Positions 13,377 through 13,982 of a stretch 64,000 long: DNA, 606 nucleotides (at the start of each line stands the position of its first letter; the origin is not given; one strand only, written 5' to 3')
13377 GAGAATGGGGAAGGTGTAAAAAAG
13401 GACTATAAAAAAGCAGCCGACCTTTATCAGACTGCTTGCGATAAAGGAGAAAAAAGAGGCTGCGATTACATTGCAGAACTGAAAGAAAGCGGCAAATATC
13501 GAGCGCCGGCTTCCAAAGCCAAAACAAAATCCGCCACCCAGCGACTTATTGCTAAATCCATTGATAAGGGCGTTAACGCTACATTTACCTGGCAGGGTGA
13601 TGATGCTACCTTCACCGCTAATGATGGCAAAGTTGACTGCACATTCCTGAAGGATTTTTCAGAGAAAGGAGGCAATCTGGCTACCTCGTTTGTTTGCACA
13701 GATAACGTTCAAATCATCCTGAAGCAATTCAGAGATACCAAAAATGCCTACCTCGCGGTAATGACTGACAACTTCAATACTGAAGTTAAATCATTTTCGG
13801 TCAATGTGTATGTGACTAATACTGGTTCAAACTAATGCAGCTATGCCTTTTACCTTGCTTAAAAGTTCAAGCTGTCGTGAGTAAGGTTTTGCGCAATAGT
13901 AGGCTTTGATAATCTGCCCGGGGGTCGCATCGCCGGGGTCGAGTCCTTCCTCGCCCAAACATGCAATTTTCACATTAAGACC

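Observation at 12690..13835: Secreted Sel1-repeat protein encoded on the opposite strand inside the replication module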

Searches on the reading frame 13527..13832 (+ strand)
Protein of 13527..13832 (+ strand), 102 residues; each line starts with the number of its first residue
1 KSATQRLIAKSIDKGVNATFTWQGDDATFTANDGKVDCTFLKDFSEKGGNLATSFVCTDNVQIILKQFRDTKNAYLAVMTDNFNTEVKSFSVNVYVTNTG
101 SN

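Call 16: find_homologous_proteins(query=window:13527-13832:+, max_evalue=0.01)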
Query window:13527-13832:+ (102 aa): 3 proteins with E <= 0.01 among 3 candidates.
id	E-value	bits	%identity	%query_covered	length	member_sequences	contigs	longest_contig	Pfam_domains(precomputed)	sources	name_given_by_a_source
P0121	7.6e-54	198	99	91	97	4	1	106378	-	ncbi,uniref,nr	ncbi:hypothetical protein [Escherichia fergusonii]|uniref:hypothetical protein n=1 Tax=Escherichia f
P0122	2.6e-53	196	90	99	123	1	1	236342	-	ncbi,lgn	-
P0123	5.2e-39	150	77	95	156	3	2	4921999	-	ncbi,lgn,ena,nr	ncbi:sel1 repeat family protein [Enterobacter kobei]|nr:sel1 repeat family protein [Enterobacter kob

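Call 18: search_protein_families(library=ncbifam, proteins=[window:13527-13832:+], max_evalue=0.01)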
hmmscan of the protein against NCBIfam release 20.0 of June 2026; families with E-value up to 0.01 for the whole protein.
window:13527-13832:+ (102 aa): 0 families

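Call 29: search_protein_representatives(alignment_id=A2)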
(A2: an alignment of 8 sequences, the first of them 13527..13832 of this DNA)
Query: 8 sequences, 99 profile positions. Proteins with E-value up to 0.001 (for the whole library): 9; up to 1e-10: 8; up to 1e-30: 5. The best 9 are listed.
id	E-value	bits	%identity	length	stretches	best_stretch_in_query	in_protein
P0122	1.4e-51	189.3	-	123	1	1-99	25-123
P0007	6.2e-49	180.8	-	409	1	1-99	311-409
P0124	2.5e-47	175.6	-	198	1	1-97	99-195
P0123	3.3e-47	175.2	-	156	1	1-95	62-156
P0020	4.1e-42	158.9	-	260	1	2-98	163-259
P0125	2.8e-19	85.6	-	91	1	5-95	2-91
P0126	3.0e-18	82.3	-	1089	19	53-92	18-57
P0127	3.1e-13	66.3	-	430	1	10-94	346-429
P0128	1.7e-04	38.2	-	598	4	8-29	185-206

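Call 48: predict_structure(alignment_id=A4)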
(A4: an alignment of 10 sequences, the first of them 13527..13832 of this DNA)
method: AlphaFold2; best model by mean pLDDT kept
length: 102 residues; sequences in the alignment: 10
mean_pLDDT: 88.1   pTM: 0.79
mean pLDDT of the five models: 88.1, 86.3, 85.7, 84.5, 81.4
residues with pLDDT >= 90: 62; 70-90: 33; 50-70: 3; < 50: 4
segments of 3 or more residues with pLDDT < 50: none
pLDDT, mean of each block of 10 residues (from residue 1): 78 92 92 92 85 92 92 92 91 85 42
secondary structure, 60 per line:
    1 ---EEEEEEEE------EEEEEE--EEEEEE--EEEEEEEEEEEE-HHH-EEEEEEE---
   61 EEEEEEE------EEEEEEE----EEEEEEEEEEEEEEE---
elements in order: E4-11 E18-23 E26-31 E34-45 E51-57 E61-67 E74-80 E85-99

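Call 60: fold_search(model_id=the predicted structure, library=viral)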
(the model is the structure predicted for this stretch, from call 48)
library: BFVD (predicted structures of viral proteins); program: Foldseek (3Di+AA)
matches with E <= 10: 990; with E <= 0.001: 4
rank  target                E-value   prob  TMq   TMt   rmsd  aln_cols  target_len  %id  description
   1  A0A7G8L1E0            3.6e-05  1.00  0.71  0.68   3.1       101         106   24  Uncharacterized protein [Escherichia phage Mt1B1_P17]
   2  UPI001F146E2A         2.2e-04  1.00  0.69  0.61   3.6       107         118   20  (no name look-up for this kind of identifier)
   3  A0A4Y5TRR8            2.5e-04  1.00  0.64  0.57   3.1       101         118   14  Putative lysozyme inhibitor [Serratia phage Moabite]
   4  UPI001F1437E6         3.6e-04  1.00  0.64  0.59   3.7       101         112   14  (no name look-up for this kind of identifier)
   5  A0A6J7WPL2            2.1e-03  1.00  0.55  0.51   4.1        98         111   10  Uncharacterized protein [uncultured Caudovirales phage]
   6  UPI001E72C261         3.2e-03  1.00  0.67  0.61   3.0        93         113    9  (no name look-up for this kind of identifier)
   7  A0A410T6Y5            5.7e-03  1.00  0.45  0.11   8.1       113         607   11  (no name in the UniProt tables at hand)
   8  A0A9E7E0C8            7.9e-03  1.00  0.62  0.57   3.8        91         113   12  (no name in the UniProt tables at hand)
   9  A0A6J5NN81            9.7e-03  1.00  0.61  0.46   5.5       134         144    7  Uncharacterized protein [uncultured Caudovirales phage]
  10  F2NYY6                1.9e-02  1.00  0.61  0.62   3.9       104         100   12  Complete DpAV4 genome [Diadromus pulchellus ascovirus 4a]
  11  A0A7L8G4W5            2.6e-02  1.00  0.46  0.36   5.1       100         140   12  (no name in the UniProt tables at hand)
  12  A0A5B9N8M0            3.6e-02  1.00  0.59  0.54   4.2       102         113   11  Uncharacterized protein [Escherichia phage Mangalitsa]
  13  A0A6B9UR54            4.0e-02  1.00  0.52  0.41   4.2       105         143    7  (no name in the UniProt tables at hand)
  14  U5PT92                4.9e-02  0.41  0.26  0.05  14.3       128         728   12  Glycerophosphoryl diester phosphodiesterase [Clavibacter phage CN1A]
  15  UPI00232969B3         5.2e-02  0.99  0.46  0.48   5.5        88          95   14  (no name look-up for this kind of identifier)
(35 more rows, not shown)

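Call 62: search_dna_similar(query=window:13527-13832:+, collection=plasmids, mode=protein, max_rows=40, rows=spread)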
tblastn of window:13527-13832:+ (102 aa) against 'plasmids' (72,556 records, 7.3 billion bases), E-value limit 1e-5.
Records with a match: 91; places in all: 91; records where one place covers at least 80% of the query: 88.
Best place of each record, by identity: >=99% 43; 95-99% 18; 60-80% 30.
By first word of the organism name: Escherichia 60; Enterobacter 22; Citrobacter 8; uncultured 1.
By predicted mobility (MOB-suite, as given by PLSDB): non-mobilizable 88; mobilizable 3.
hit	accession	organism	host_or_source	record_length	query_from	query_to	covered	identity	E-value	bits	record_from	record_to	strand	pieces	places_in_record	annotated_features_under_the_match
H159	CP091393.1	Escherichia coli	Homo sapiens,human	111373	1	102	100%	100.0%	9e-62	209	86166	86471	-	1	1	sel1 repeat family protein | DNA primase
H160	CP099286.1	Escherichia coli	culture,Pooled soil sample collected ...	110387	1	102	100%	100.0%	1e-61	208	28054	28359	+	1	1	sel1 repeat family protein | DNA primase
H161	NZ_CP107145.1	Escherichia coli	Urine,human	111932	1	102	100%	100.0%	1e-61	208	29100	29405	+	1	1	tetratricopeptide repeat protein | hypothetical protein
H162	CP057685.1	Escherichia coli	culture,Pooled pig faecal samples ...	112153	1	102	100%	100.0%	1e-61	208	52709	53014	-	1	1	sel1 repeat family protein | DNA primase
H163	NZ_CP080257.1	Escherichia coli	Chicken fecal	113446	1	102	100%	100.0%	1e-61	208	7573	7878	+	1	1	tetratricopeptide repeat protein | DNA primase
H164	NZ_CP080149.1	Escherichia coli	chicken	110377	1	102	100%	100.0%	1e-61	208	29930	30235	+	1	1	tetratricopeptide repeat protein | DNA primase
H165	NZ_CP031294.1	Escherichia coli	Homo sapiens,blood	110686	1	102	100%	100.0%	1e-61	208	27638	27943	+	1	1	tetratricopeptide repeat protein | DNA primase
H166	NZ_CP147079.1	Escherichia coli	environmental,municipal wastewater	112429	1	102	100%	100.0%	1e-61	208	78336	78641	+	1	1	tetratricopeptide repeat protein | DNA primase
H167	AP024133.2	Escherichia coli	Homo sapiens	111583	1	102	100%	100.0%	1e-61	208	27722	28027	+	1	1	hypothetical protein (x2)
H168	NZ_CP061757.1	Escherichia coli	Bos taurus,Isolate,beef trimmings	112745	1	102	100%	100.0%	1e-61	208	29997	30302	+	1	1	tetratricopeptide repeat protein | DNA primase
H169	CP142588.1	Escherichia coli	swine,pure culture,lung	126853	1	102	100%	100.0%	1e-61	208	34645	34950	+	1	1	tetratricopeptide repeat protein | DNA primase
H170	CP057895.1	Escherichia coli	culture,Pooled cattle faecal samples ...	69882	1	102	100%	100.0%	1e-61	208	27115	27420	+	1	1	sel1 repeat family protein | DNA primase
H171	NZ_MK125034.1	Escherichia coli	-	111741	1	102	100%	100.0%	1e-61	208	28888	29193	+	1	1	tetratricopeptide repeat protein | DNA primase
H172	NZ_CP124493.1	Escherichia coli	environmental: river near WWTP effluent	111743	1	102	100%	100.0%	1e-61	208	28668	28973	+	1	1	tetratricopeptide repeat protein | toprim domain-containing protein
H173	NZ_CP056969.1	Escherichia fergusonii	culture,Pooled pig faecal samples ...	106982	1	102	100%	100.0%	2e-61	208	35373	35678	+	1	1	tetratricopeptide repeat protein | hypothetical protein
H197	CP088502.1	Escherichia coli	Homo sapiens,blood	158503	56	102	46%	95.7%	6e-21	92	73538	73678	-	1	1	DNA primase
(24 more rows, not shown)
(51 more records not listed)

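Call 65: search_protein_families(library=pfam, alignment_id=A4, max_evalue=10)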
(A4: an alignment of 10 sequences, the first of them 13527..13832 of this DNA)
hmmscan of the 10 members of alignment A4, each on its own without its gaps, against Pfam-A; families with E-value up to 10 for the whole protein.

A. member 1, window:13527-13832:+ (102 aa): 1 family
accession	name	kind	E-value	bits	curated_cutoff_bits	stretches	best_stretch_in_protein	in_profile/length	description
PF12276.13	DUF3617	-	0.17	13.1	24.5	1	30-79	31-82/106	Protein of unknown function (DUF3617)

B. families by the number of members that match (of 10 scanned): 4 families
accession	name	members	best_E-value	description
PF12276.13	DUF3617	2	0.17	Protein of unknown function (DUF3617)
PF18259.7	CBM65_1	1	0.074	Carbohydrate binding module 65 domain 1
PF10903.13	DUF2691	1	0.083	Protein of unknown function (DUF2691)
PF22921.2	FKRP_N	1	0.14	Fukutin-related protein stem domain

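Call 66: search_solved_structures(query=A4, max_evalue=10)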
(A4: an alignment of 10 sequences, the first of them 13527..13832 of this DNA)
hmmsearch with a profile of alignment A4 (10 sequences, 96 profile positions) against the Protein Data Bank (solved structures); distinct sequences matched with E-value up to 10: 0.

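Call 76: fold_search(model_id=the predicted structure, library=pdb)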
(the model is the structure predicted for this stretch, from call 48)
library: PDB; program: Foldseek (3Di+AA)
matches with E <= 10: 853; with E <= 0.001: 0
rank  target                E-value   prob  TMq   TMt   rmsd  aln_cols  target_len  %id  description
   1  9azz_C                3.1e-02  0.91  0.34  0.22   8.4       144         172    8  Crystal structure of outer membrane lipoprotein carrier protein (LolA) from Ehrlichia ruminantium (released 2024-03-20)
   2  5hal                  4.1e-02  0.99  0.47  0.46   5.4       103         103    9  Crystal Structure of a putative beta-lactamase from Burkholderia vietnamiensis (released 2016-01-13)
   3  2w2a_A                5.3e-02  1.00  0.53  0.35   5.2       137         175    8  Crystal Structure of p-coumaric Acid Decarboxylase from Lactobacillus plantarum: structural insights into the active s (released 2009-11-17)
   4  7n35_A                5.6e-02  0.93  0.41  0.41   6.4       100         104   11  Structure of Yersinia aleksiciae Cap15 cyclic dinucleotide receptor, crystal form 2 (released 2021-11-17)
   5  2gc9_B                5.9e-02  1.00  0.54  0.38   5.4       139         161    9  Crystal structure of p-coumaric acid decarboxylase (NP_786857.1) from Lactobacillus plantarum at 1.70 A resolution (released 2006-03-21)
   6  9azz_B                6.2e-02  0.87  0.36  0.23   8.6       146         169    7  Crystal structure of outer membrane lipoprotein carrier protein (LolA) from Ehrlichia ruminantium (released 2024-03-20)
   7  9c89                  6.2e-02  0.44  0.28  0.18  15.8       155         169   10  Crystal structure of outer membrane lipoprotein carrier protein (LolA) from Ehrlichia chaffeensis (released 2024-06-19)
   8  2wsj_A                6.6e-02  0.99  0.53  0.35   6.3       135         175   10  Crystal Structure of single point mutant Glu71Ser p-coumaric Acid Decarboxylase (released 2010-02-09)
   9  5jk2_E                6.9e-02  1.00  0.54  0.46   4.1        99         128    8  Crystal structure of Treponema pallidum Tp0751 (Pallilysin) (released 2016-10-12)
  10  2gc9_A                7.3e-02  0.99  0.54  0.35   5.2       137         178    8  Crystal structure of p-coumaric acid decarboxylase (NP_786857.1) from Lactobacillus plantarum at 1.70 A resolution (released 2006-03-21)
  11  3nad_A                7.7e-02  0.92  0.43  0.31   7.4       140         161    7  Crystal Structure of Phenolic Acid Decarboxylase from Bacillus pumilus UI-670 (released 2010-11-10)
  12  4alb_A                8.1e-02  0.99  0.55  0.39   5.4       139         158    9  Structure of Phenolic Acid Decarboxylase from Bacillus subtilis: Tyr19Ala mutant in complex with coumaric acid (released 2012-08-22)
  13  2w2b_A                9.0e-02  0.99  0.51  0.34   6.3       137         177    9  Crystal Structure of single point mutant Tyr20Phe p-coumaric Acid Decarboxylase from Lactobacillus plantarum: structur (released 2009-11-17)
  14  5h9k                  9.0e-02  0.84  0.42  0.32   6.0        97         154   14  Crystal of a leukotriene-binding salivary lipocalin (released 2016-05-11)
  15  6tt9_BBB              9.0e-02  0.35  0.24  0.13  10.9       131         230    7  rTBL Recombinant Lectin From Tepary Bean (released 2020-05-13)
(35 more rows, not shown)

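Call 80: find_encoding_contigs(protein=P0127, flank=6000, max_places=3)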
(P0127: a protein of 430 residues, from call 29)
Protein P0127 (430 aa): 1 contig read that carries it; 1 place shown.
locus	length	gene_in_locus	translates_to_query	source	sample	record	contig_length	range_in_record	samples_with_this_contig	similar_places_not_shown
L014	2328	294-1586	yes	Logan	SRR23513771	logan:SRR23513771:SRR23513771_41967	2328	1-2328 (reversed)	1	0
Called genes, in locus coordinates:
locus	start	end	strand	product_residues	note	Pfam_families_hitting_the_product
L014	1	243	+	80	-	?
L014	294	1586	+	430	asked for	PF08238:Sel1 (faint)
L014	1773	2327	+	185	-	?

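Call 82: find_encoding_contigs(protein=P0123, flank=6000, max_places=3)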
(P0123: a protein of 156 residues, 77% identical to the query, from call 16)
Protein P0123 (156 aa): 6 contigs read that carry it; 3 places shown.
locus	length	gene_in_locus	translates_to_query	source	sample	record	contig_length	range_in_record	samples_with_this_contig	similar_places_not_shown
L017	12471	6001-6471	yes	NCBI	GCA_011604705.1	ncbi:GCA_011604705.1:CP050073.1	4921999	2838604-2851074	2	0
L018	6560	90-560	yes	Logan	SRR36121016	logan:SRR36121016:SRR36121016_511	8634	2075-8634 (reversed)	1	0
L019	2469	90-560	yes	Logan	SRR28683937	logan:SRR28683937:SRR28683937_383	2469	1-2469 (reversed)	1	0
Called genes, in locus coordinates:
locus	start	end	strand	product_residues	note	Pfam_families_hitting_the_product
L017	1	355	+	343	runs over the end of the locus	PF13384:HTH_23, PF13518:HTH_28 (weak), PF13551:HTH_29, PF13565:HTH_32, PF13592:HTH_33 (weak), PF13358:DDE_3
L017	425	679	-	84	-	-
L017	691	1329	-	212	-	-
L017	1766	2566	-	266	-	-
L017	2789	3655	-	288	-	PF06742:DUF1214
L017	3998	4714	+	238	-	-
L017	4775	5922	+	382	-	PF01527:HTH_Tnp_1, PF13276:HTH_21, PF00665:rve, PF13683:rve_3, PF13333:rve_2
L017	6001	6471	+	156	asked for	-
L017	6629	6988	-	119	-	PF01381:HTH_3 (faint)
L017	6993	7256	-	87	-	PF09907:HigB_toxin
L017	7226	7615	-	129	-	PF01051:Rep3_N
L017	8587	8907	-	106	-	-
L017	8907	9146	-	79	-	-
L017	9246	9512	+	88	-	PF06183:DinI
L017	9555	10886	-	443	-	PF25670:Phage_tail_C_2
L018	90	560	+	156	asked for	-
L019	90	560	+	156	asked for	-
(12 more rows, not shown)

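Call 85: get_annotated_region(hit=H197, flank=1500)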
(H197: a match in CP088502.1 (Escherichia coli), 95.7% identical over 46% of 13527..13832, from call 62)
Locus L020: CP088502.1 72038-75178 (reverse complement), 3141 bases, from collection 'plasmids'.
description: Escherichia coli strain E16EC1016 plasmid pE16EC1016-4, complete sequence
organism: Escherichia coli (NCBI taxid 562)
taxonomy: Bacteria; Pseudomonadota; Gammaproteobacteria; Enterobacterales; Enterobacteriaceae; Escherichia; Escherichia coli
host: -; source: Homo sapiens,blood; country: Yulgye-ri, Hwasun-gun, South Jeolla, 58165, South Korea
typing (MOB-suite, as given by PLSDB): mobilizable; replicon IncFIB,IncHI1B; relaxase MOBH
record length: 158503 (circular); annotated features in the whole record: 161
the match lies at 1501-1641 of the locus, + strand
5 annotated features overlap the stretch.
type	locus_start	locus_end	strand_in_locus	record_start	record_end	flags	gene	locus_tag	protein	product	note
CDS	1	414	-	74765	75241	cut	-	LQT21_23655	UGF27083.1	hypothetical protein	-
CDS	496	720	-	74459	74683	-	-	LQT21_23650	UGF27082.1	hypothetical protein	-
CDS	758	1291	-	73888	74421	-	-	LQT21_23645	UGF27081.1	hypothetical protein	-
CDS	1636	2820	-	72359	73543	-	-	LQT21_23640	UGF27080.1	DNA primase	-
CDS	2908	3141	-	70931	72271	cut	-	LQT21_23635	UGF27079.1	AAA family ATPase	-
